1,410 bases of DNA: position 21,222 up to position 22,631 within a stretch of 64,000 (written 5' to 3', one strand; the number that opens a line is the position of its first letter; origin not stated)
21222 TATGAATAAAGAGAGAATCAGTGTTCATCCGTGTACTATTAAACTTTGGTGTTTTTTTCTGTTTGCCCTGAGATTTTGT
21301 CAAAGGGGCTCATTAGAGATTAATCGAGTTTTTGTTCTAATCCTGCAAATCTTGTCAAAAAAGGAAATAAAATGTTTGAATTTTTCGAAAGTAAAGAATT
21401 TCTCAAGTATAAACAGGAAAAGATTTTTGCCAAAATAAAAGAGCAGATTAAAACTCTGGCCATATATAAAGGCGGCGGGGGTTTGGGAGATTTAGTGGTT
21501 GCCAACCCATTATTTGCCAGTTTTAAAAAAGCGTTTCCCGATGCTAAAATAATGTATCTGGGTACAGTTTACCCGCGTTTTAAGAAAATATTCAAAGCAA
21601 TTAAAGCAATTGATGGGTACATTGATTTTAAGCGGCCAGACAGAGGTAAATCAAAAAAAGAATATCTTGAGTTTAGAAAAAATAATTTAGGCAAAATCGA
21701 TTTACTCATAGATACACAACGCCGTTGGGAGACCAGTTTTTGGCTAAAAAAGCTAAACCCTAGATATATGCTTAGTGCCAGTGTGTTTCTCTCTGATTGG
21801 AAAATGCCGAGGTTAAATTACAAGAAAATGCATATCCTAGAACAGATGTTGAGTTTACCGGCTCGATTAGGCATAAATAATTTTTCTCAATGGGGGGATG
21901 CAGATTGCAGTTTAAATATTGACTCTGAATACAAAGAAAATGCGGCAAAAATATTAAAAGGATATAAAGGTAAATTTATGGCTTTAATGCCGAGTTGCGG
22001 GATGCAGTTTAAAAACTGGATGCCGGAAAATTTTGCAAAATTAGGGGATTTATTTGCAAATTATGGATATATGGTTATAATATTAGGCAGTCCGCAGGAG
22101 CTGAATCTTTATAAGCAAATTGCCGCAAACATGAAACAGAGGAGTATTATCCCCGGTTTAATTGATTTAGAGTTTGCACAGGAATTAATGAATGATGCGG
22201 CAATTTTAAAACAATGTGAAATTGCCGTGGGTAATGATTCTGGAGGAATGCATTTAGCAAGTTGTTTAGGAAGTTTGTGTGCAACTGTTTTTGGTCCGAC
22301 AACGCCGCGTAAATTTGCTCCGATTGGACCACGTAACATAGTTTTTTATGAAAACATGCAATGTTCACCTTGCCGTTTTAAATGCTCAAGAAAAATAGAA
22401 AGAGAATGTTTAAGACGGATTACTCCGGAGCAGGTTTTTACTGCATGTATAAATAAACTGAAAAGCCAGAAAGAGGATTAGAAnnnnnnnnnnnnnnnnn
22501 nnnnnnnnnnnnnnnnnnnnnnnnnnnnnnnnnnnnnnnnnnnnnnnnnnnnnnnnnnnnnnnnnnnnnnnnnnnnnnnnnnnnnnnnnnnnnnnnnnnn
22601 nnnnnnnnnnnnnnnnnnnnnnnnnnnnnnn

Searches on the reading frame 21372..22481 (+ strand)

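Call 53: search_protein_families(library=pfam, proteins=[window:21372-22481:+], max_evalue=0.000001)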
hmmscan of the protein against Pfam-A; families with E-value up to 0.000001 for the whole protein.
window:21372-22481:+ (369 aa): 1 family
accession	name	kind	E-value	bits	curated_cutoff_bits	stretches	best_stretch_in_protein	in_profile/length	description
PF01075.23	Glyco_transf_9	-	2.5e-21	76.6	22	1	156-337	65-239/247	Glycosyltransferase family 9 (heptosyltransferase)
